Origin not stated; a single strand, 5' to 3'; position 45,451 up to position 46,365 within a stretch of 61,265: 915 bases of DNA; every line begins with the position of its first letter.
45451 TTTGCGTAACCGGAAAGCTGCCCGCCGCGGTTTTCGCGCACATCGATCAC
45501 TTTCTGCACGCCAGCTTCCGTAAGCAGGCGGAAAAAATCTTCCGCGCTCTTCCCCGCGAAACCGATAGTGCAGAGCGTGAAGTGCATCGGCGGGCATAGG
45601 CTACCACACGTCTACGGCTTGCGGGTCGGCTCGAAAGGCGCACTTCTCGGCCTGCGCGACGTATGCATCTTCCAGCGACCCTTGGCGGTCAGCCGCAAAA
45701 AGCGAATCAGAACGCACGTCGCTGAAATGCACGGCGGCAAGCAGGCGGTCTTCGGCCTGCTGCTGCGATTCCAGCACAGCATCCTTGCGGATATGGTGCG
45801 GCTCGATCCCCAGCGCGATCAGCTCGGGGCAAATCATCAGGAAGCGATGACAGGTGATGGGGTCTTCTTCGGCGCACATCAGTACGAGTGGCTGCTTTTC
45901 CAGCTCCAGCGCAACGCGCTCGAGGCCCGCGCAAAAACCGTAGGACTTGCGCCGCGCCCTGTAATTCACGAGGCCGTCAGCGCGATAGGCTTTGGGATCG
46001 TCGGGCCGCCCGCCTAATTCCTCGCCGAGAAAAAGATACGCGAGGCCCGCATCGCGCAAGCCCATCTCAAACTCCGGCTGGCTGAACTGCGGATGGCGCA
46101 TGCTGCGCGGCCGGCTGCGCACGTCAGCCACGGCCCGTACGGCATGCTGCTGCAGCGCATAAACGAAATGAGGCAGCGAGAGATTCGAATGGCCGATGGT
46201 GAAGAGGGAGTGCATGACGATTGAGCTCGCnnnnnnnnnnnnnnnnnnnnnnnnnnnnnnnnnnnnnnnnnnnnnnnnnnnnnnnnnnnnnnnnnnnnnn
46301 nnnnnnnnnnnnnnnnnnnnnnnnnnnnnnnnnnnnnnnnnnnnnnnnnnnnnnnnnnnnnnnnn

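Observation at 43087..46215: Tightly coupled four-gene cassette: 2x DUF488 + unknown protein + carrier-domain-KASIII fusion, directly behind copA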

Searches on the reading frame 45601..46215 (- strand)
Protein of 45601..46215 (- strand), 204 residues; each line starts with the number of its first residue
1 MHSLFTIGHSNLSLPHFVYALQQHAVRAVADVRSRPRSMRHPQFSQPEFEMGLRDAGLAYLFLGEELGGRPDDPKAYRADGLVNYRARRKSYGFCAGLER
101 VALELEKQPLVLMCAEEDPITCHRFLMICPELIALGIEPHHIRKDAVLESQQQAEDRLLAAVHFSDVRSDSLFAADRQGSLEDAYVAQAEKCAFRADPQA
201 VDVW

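Call 3: search_protein_families(library=pfam, proteins=[window:45601-46215:-], max_evalue=0.01)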
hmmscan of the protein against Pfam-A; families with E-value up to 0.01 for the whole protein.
window:45601-46215:- (204 aa): 1 family
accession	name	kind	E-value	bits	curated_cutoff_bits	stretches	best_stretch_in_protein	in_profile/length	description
PF04343.18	DUF488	-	4.5e-21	76.1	22.2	1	16-125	4-115/121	Domain of unknown function DUF488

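Call 4: search_protein_families(library=padloc, proteins=[window:45601-46215:-], max_evalue=0.01)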
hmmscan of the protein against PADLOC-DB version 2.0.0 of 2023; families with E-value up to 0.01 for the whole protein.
window:45601-46215:- (204 aa): 4 families
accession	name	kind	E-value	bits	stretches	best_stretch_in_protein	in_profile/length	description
PDLC04657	PDC-M45B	-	3.9e-54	181.3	1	2-199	4-196/204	-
PDLC04505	PDC-M19A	-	1.1e-10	39.4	1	3-125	150-275/294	-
PDLC04504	PDC-M19A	-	6.8e-07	26.9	1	4-124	91-214/234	-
PDLC04658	PDC-M45C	-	5.9e-05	20.9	0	110-127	111-128/145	-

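Call 5: search_protein_families(library=ncbifam, proteins=[window:45601-46215:-], max_evalue=0.01)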
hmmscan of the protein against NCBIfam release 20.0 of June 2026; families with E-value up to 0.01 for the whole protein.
window:45601-46215:- (204 aa): 0 families

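Call 20: search_solved_structures(query=window:45601-46215:-, max_evalue=1, show_alignments=1)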
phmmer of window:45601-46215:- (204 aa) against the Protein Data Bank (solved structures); distinct sequences matched with E-value up to 1: 2.
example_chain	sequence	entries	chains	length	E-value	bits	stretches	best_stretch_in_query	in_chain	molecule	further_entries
9nbl_A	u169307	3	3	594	0.6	13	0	95-165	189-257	Arsenite transporter ATPase-like protein,arsA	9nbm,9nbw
9nbo_A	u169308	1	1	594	0.61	12.9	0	95-165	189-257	Arsenite transporter ATPase-like protein,arsA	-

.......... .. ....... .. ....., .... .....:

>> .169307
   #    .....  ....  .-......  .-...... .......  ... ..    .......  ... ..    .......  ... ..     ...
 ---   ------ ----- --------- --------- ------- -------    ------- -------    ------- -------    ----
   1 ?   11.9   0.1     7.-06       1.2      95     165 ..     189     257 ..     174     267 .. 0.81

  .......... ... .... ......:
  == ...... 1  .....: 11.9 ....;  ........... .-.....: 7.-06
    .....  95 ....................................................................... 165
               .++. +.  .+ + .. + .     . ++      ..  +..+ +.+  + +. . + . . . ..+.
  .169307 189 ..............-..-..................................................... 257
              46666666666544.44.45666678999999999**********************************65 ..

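Call 31: search_dna_similar(query=window:45601-46215:-, collection=plasmids, mode=protein, max_rows=25)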
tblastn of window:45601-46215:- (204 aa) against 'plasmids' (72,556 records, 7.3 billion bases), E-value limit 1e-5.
Records with a match: 97; places in all: 103; records where one place covers at least 80% of the query: 12.
Best place of each record, by identity: <60% 97.
By first word of the organism name: Rhodococcus 21; Burkholderia 9; Acetobacter 8; Rhizobium 7; Streptomyces 5; Shinella 4; Acidithiobacillus 3; Paraburkholderia 3; Caballeronia 3; Bosea 2; and 24 more.
By predicted mobility (MOB-suite, as given by PLSDB): non-mobilizable 54; mobilizable 27; conjugative 16.
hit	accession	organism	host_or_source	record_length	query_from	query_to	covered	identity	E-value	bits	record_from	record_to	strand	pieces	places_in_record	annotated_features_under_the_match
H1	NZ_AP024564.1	Allochromatium tepidum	-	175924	4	197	95%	41.5%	4e-34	134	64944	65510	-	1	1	DUF488 domain-containing protein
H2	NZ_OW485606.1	Rhodovastum atsumiense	-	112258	4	195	94%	40.1%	3e-33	132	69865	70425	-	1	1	DUF488 domain-containing protein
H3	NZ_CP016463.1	Bosea sp. RAC05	Microbial isolate,Algal phycosphere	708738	1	195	96%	38.8%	1e-26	113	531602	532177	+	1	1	DUF488 domain-containing protein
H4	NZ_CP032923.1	Agrobacterium tumefaciens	Euonymus sp.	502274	4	196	95%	38.9%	8e-28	116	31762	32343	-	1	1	DUF488 domain-containing protein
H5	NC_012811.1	Methylorubrum extorquens AM1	-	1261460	4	195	94%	37.3%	7e-28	117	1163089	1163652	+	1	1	none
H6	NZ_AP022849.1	Bosea sp. ANAM02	Callyspongia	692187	2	196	96%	31.3%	2e-20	96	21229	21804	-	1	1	DUF488 domain-containing protein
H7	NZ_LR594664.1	Variovorax sp. RA8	Riverbed sediment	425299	3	142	69%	37.2%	1e-11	70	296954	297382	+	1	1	DUF488 domain-containing protein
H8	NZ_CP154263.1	Arthrobacter sp. TMP15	cell culture,Middle part of the water ...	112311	4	162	78%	31.7%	1e-9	64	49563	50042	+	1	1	DUF488 domain-containing protein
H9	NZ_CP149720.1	Clostridioides difficile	-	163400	4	198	96%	25.9%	3e-19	92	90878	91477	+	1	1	DUF488 domain-containing protein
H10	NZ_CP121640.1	Rhizobium leguminosarum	Trifolium ambiguum,cell culture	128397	1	145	71%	34.6%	4e-12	71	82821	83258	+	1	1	DUF488 domain-containing protein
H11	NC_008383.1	Rhizobium johnstonii 3841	-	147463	1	145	71%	34.6%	4e-12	71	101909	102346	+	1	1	DUF488 domain-containing protein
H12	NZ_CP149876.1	Rhizobium sp. T1473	Medicago sativa,Cell Culture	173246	1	145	71%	34.6%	4e-12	71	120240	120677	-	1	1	DUF488 domain-containing protein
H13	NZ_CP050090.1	Rhizobium leguminosarum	Trifolium pratense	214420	1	145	71%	34.6%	4e-12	71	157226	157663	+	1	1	DUF488 domain-containing protein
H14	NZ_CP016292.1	Rhizobium leguminosarum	Vavilovia formosa,cell culture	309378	1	145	71%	34.6%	4e-12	71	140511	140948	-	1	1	DUF488 domain-containing protein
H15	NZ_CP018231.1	Rhizobium leguminosarum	Vavilovia formosa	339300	1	145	71%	34.6%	4e-12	71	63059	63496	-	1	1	DUF488 domain-containing protein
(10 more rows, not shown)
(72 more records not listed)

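Call 32: get_annotated_region(hit=H1, flank=6000)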
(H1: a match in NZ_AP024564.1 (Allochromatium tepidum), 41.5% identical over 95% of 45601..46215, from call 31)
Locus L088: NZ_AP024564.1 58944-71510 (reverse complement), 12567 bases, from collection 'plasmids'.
description: Allochromatium tepidum strain NZ plasmid pAt1, complete sequence
organism: Allochromatium tepidum (NCBI taxid 553982)
taxonomy: Bacteria; Pseudomonadota; Gammaproteobacteria; Chromatiales; Chromatiaceae; Allochromatium; Allochromatium tepidum
host: -; source: -; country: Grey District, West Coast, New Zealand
typing (MOB-suite, as given by PLSDB): non-mobilizable
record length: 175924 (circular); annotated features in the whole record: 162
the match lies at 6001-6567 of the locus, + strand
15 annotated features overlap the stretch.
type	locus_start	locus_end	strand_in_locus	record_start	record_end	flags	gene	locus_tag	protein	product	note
CDS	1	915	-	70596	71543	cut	-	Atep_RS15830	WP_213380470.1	IS1595 family transposase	-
CDS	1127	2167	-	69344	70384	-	cas1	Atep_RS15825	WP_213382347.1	CRISPR-associated endonuclease Cas1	GO:0043571 - maintenance of CRISPR repeat elements [Evidence IEA]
CDS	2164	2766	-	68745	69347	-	-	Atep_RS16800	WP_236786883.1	PEGA domain-containing protein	-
CDS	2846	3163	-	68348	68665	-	csx16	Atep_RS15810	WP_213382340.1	CRISPR-associated protein Csx16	GO:0043571 - maintenance of CRISPR repeat elements [Evidence IEA]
CDS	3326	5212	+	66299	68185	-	-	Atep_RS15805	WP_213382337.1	PcfJ domain-containing protein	-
CDS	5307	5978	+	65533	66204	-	-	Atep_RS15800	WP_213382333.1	hypothetical protein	-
CDS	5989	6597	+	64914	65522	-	-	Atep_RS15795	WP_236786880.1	DUF488 domain-containing protein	-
CDS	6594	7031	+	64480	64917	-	-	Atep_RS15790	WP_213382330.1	DUF488 domain-containing protein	-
CDS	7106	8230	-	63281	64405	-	csm6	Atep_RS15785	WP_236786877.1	CRISPR-associated ring nuclease Csm6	GO:0043571 - maintenance of CRISPR repeat elements [Evidence IEA]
CDS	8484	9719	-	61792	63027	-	-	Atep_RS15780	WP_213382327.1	RNA-guided endonuclease TnpB family protein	-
CDS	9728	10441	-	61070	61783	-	-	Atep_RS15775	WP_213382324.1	EcsC family protein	-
CDS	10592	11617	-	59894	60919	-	-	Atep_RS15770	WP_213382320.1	radical SAM/SPASM domain-containing protein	-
CDS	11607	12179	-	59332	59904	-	-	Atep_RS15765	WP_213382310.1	hypothetical protein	-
CDS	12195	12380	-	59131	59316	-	-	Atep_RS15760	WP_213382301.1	hypothetical protein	-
CDS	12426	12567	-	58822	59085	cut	-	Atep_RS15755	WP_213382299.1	hypothetical protein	-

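Call 33: get_annotated_region(hit=H4, flank=6000)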
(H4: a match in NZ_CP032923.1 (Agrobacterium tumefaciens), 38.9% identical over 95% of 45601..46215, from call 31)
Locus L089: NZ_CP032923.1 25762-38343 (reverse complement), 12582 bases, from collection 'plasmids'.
description: Agrobacterium tumefaciens strain 1D1108 plasmid pAt1D1108a, complete sequence
organism: Agrobacterium tumefaciens (NCBI taxid 358)
taxonomy: Bacteria; Pseudomonadota; Alphaproteobacteria; Hyphomicrobiales; Rhizobiaceae; Agrobacterium; Agrobacterium tumefaciens
host: -; source: Euonymus sp.; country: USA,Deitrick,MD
typing (MOB-suite, as given by PLSDB): conjugative; relaxase MOBQ; mating-pair formation MPF_T
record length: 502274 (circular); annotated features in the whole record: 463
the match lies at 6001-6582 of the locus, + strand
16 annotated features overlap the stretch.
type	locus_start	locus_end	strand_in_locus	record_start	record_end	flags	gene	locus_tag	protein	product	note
CDS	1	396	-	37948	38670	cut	-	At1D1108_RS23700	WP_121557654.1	DUF6602 domain-containing protein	-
CDS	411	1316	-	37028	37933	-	-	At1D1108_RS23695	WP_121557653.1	CBASS oligonucleotide cyclase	-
CDS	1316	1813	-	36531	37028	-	-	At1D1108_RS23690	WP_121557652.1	HORMA domain containing protein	-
CDS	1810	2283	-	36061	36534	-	-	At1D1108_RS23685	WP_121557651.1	hypothetical protein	-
CDS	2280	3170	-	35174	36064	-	-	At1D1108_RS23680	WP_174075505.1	AAA family ATPase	-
CDS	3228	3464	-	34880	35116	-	-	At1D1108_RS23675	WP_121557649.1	DUF2188 domain-containing protein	-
CDS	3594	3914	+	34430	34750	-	-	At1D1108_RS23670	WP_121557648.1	helix-turn-helix transcriptional regulator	-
CDS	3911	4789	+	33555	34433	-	-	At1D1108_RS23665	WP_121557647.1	ImmA/IrrE family metallo-endopeptidase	-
CDS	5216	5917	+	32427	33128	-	-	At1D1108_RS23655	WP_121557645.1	hypothetical protein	-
CDS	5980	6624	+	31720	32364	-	-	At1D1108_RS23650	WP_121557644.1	DUF488 domain-containing protein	-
CDS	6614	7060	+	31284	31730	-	-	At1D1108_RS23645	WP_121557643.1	DUF488 domain-containing protein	-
CDS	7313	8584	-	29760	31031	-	-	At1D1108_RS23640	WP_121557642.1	three-Cys-motif partner protein TcmP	-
CDS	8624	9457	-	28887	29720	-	-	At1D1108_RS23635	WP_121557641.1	DUF5131 family protein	-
CDS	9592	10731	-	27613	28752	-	-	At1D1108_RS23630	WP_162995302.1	RHE_PE00001 family protein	-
CDS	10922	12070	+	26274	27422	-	-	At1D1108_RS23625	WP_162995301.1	site-specific integrase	GO:0015074 - DNA integration [Evidence IEA]; GO:0006310 - DNA recombination [Evidence IEA]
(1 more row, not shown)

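Call 34: get_annotated_region(hit=H9, flank=6000)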
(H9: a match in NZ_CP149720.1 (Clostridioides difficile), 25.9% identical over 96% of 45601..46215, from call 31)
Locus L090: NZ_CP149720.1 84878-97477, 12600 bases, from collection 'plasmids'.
description: Clostridioides difficile strain Z1322HCD0102 plasmid pZ1322HCD0102-2, complete sequence
organism: Clostridioides difficile (NCBI taxid 1496)
taxonomy: Bacteria; Bacillota; Clostridia; Peptostreptococcales; Peptostreptococcaceae; Clostridioides; Clostridioides difficile
host: -; source: -; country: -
typing (MOB-suite, as given by PLSDB): non-mobilizable
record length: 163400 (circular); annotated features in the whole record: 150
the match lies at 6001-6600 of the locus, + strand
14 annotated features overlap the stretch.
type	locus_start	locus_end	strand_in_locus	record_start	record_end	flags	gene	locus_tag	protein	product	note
CDS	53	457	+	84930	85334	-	-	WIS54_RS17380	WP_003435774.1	YmaF family protein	-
CDS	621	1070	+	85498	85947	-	-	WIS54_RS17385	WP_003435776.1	GNAT family N-acetyltransferase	-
CDS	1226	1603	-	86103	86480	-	-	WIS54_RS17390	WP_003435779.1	VOC family protein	-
CDS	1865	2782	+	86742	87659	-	-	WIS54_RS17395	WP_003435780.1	DUF2268 domain-containing protein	-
CDS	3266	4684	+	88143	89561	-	-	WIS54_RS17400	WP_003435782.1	potassium/proton antiporter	GO:0006813 - potassium ion transport [Evidence IEA]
CDS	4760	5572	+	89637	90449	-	-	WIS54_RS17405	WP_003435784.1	MerR family transcriptional regulator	-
CDS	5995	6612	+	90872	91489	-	-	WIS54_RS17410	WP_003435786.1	DUF488 domain-containing protein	-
CDS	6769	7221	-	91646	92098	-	-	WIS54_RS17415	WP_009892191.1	staygreen family protein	-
CDS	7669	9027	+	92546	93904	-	-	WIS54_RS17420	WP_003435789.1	MATE family efflux transporter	GO:0006855 - xenobiotic transmembrane transport [Evidence IEA]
CDS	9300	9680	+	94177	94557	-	-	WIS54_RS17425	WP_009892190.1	VOC family protein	-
CDS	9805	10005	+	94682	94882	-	-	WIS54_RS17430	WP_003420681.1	hypothetical protein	-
CDS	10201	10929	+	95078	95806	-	-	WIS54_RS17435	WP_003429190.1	ATP-binding cassette domain-containing protein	-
CDS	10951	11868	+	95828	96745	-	-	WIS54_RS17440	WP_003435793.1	SufD family Fe-S cluster assembly protein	-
CDS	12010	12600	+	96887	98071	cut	-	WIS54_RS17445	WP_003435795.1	amidohydrolase family protein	-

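Call 35: search_protein_families(library=padloc, proteins=[L088:5307-5978:+, L088:5989-6597:+, L088:6594-7031:+, L089:5216-5917:+, L089:5980-6624:+, L089:6614-7060:+], max_evalue=0.001)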
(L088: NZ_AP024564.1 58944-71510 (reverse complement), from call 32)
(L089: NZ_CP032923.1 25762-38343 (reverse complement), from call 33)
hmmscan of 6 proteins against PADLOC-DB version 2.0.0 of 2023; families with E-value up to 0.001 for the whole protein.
L088:5307-5978:+ (223 aa): 4 families
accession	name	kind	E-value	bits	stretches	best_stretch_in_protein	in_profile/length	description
PDLC04653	PDC-M45A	-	3e-75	250.8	1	9-222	3-224/230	-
PDLC04654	PDC-M45A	-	6.6e-39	131.6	1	58-221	7-178/188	-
PDLC04655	PDC-M45A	-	4.1e-37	126.2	1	12-223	91-315/318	-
PDLC04656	PDC-M45A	-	8.3e-32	108.7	1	11-221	2-216/225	-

L088:5989-6597:+ (202 aa): 4 families
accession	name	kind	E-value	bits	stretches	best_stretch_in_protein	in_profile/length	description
PDLC04657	PDC-M45B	-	1.8e-84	280.4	1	3-198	4-199/204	-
PDLC04505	PDC-M19A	-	1.4e-16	58.8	1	3-128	149-278/294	-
PDLC04504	PDC-M19A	-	8.2e-08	29.9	1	3-127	89-217/234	-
PDLC04658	PDC-M45C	-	1.6e-05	22.7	0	5-41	3-39/145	-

L088:6594-7031:+ (145 aa): 4 families
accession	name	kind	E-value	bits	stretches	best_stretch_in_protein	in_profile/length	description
PDLC04658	PDC-M45C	-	2.6e-68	226.4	1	1-144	1-144/145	-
PDLC04505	PDC-M19A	-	1.8e-14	51.9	1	2-136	150-285/294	-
PDLC04657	PDC-M45B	-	1.1e-10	39.4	1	2-144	5-143/204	-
PDLC04504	PDC-M19A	-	4e-08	30.9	1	2-134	90-223/234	-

L089:5216-5917:+ (233 aa): 4 families
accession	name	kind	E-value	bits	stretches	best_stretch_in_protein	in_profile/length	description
PDLC04655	PDC-M45A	-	2e-88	294.8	1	2-233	84-315/318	-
PDLC04653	PDC-M45A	-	2.3e-86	287.2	1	6-232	3-224/230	-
PDLC04654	PDC-M45A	-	5.6e-45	151.4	1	53-230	5-177/188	-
PDLC04656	PDC-M45A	-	3.6e-23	80.5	1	8-230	2-215/225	-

L089:5980-6624:+ (214 aa): 4 families
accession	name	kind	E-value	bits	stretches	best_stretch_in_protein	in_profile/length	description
PDLC04657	PDC-M45B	-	4.4e-84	279.1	1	6-202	4-200/204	-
PDLC04505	PDC-M19A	-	6.8e-13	46.7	1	6-131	149-278/294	-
PDLC04658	PDC-M45C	-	7.4e-09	33.5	1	7-131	2-129/145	-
PDLC04504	PDC-M19A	-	5.6e-06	23.9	1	8-130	91-217/234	-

L089:6614-7060:+ (148 aa): 4 families
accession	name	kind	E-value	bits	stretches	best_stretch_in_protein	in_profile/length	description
PDLC04658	PDC-M45C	-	4.7e-73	241.7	1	4-142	2-140/145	-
PDLC04505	PDC-M19A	-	2.8e-15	54.6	1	5-137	151-284/294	-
PDLC04657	PDC-M45B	-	2.8e-09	34.8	1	4-130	5-128/204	-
PDLC04504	PDC-M19A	-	1.1e-07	29.4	1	6-134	92-221/234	-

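Call 36: search_protein_families(library=pfam, proteins=[L088:5307-5978:+, L088:5989-6597:+, L088:6594-7031:+, L089:5216-5917:+, L089:5980-6624:+, L089:6614-7060:+], max_evalue=0.1)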
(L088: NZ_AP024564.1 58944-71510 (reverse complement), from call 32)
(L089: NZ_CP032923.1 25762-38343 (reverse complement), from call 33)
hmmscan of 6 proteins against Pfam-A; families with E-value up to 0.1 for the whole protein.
L088:5307-5978:+ (223 aa): 1 family
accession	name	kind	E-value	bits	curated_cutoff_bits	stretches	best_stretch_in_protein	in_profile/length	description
PF22557.2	DuOB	-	1.7e-57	195.3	27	1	12-220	2-210/210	Dual OB-containing domain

L088:5989-6597:+ (202 aa): 3 families
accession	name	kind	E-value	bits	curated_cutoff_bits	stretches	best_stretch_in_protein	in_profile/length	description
PF04343.18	DUF488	-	5.3e-24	85.6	22.2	1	15-128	2-118/121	Domain of unknown function DUF488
PF22751.1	DUF488-N3a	-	0.0019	18.9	27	1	98-130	80-111/118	Active DUF488-N3 subclade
PF05118.21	Asp_Arg_Hydrox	-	0.055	13.7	22.6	1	146-178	87-120/157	Aspartyl/Asparaginyl beta-hydroxylase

L088:6594-7031:+ (145 aa): 3 families
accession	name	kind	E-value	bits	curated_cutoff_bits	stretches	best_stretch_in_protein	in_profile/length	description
PF04343.18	DUF488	-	1.3e-23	84.4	22.2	1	13-132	2-121/121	Domain of unknown function DUF488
PF22751.1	DUF488-N3a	-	3.3e-11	43.9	27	1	63-134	39-116/118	Active DUF488-N3 subclade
PF22752.1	DUF488-N3i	-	0.013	16.5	27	1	63-136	40-115/131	Inactive DUF488-N3 subclade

L089:5216-5917:+ (233 aa): 1 family
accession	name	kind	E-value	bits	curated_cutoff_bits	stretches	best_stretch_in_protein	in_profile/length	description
PF22557.2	DuOB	-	6.1e-62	209.8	27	1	8-230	1-210/210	Dual OB-containing domain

L089:5980-6624:+ (214 aa): 1 family
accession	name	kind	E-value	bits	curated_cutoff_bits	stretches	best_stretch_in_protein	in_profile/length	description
PF04343.18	DUF488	-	1.2e-21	78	22.2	1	18-131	2-118/121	Domain of unknown function DUF488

L089:6614-7060:+ (148 aa): 3 families
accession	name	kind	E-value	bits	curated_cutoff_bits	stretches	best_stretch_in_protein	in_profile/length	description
PF04343.18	DUF488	-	3.4e-25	89.4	22.2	1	15-134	2-121/121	Domain of unknown function DUF488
PF22751.1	DUF488-N3a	-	3.7e-09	37.4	27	1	65-136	39-116/118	Active DUF488-N3 subclade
PF22752.1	DUF488-N3i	-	0.043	14.8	27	1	66-138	41-115/131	Inactive DUF488-N3 subclade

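Call 60: search_solved_structures(query=A4, max_evalue=10, show_alignments=2)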
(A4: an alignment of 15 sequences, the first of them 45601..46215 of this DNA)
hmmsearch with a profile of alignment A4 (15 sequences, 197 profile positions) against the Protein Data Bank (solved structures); distinct sequences matched with E-value up to 10: 1.
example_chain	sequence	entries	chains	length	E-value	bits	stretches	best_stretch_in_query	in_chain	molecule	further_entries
7esh_A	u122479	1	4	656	0.93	12.2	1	54-115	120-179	amylosucrase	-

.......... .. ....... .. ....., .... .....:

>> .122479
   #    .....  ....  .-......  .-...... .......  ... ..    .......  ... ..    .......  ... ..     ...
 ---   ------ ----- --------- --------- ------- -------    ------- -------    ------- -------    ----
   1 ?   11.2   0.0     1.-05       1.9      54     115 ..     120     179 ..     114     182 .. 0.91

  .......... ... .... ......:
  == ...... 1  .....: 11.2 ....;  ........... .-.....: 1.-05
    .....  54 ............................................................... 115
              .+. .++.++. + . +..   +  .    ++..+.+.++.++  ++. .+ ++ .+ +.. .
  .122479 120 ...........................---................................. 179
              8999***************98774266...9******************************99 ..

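Call 88: get_annotated_region(hit=H2, flank=5000)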
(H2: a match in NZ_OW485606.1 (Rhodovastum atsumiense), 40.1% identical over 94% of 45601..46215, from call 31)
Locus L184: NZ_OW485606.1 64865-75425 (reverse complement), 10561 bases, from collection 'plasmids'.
description: Rhodovastum atsumiense strain G2-11 plasmid RHOApe
organism: Rhodovastum atsumiense (NCBI taxid 504468)
taxonomy: Bacteria; Pseudomonadota; Alphaproteobacteria; Rhodospirillales; Acetobacteraceae; Rhodovastum; Rhodovastum atsumiense
host: -; source: -; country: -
typing (MOB-suite, as given by PLSDB): non-mobilizable
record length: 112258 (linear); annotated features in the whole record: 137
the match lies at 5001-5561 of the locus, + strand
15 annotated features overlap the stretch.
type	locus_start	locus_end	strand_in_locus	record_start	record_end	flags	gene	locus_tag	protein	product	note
CDS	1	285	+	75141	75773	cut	-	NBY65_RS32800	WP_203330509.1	hypothetical protein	-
CDS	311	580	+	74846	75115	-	-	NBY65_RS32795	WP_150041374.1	hypothetical protein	-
CDS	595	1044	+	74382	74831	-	-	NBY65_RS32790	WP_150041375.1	hypothetical protein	-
CDS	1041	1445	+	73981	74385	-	-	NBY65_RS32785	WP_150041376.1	hypothetical protein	-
CDS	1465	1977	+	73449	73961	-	-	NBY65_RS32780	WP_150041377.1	DUF6011 domain-containing protein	-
CDS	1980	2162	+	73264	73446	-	-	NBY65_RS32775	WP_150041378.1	hypothetical protein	-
CDS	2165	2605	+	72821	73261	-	-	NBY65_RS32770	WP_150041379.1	hypothetical protein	-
CDS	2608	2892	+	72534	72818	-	-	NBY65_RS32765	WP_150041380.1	hypothetical protein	-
CDS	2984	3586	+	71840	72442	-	-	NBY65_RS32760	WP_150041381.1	hypothetical protein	-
CDS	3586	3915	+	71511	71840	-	-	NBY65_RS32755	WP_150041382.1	YjbH domain-containing protein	-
CDS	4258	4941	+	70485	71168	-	-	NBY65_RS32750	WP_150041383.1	hypothetical protein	-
CDS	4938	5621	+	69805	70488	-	-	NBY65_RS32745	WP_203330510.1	DUF488 domain-containing protein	-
CDS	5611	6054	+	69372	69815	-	-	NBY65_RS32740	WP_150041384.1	DUF488 domain-containing protein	-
CDS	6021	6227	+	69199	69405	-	-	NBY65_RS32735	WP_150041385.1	zinc-finger-containing protein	-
CDS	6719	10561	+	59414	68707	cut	-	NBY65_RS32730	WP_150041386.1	SNF2-related protein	-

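Call 89: get_annotated_region(hit=H3, flank=5000)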
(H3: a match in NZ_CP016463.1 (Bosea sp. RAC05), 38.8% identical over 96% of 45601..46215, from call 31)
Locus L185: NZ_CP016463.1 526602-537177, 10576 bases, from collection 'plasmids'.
description: Bosea sp. RAC05 plasmid pBSY19_1, complete sequence
organism: Bosea sp. RAC05 (NCBI taxid 1842539)
taxonomy: Bacteria; Pseudomonadota; Alphaproteobacteria; Hyphomicrobiales; Boseaceae; Bosea; Bosea sp. RAC05
host: -; source: Microbial isolate,Algal phycosphere; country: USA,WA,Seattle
typing (MOB-suite, as given by PLSDB): non-mobilizable
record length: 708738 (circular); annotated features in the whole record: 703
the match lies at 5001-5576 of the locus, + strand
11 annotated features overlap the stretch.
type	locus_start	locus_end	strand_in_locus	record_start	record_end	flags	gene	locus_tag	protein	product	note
CDS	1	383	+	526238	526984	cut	-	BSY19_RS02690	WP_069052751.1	nucleotidyl transferase AbiEii/AbiGii toxin family protein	-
CDS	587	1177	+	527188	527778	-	-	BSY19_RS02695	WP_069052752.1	hypothetical protein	-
CDS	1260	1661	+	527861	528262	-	-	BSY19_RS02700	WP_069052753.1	hypothetical protein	-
CDS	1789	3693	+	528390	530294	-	-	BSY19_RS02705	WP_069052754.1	DUF262 domain-containing protein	-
CDS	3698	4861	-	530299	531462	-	-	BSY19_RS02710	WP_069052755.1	hypothetical protein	-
CDS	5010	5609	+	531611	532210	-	-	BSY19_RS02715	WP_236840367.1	DUF488 domain-containing protein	-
CDS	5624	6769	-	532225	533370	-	-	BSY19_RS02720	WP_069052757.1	hypothetical protein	-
CDS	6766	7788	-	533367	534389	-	-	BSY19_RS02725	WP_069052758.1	hypothetical protein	-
CDS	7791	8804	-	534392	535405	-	-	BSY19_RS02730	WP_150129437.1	hypothetical protein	-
CDS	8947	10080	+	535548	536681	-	dcm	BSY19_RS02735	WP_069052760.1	DNA (cytosine-5-)-methyltransferase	GO:0006304 - DNA modification [Evidence IEA]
CDS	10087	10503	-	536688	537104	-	-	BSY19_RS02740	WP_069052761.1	hypothetical protein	-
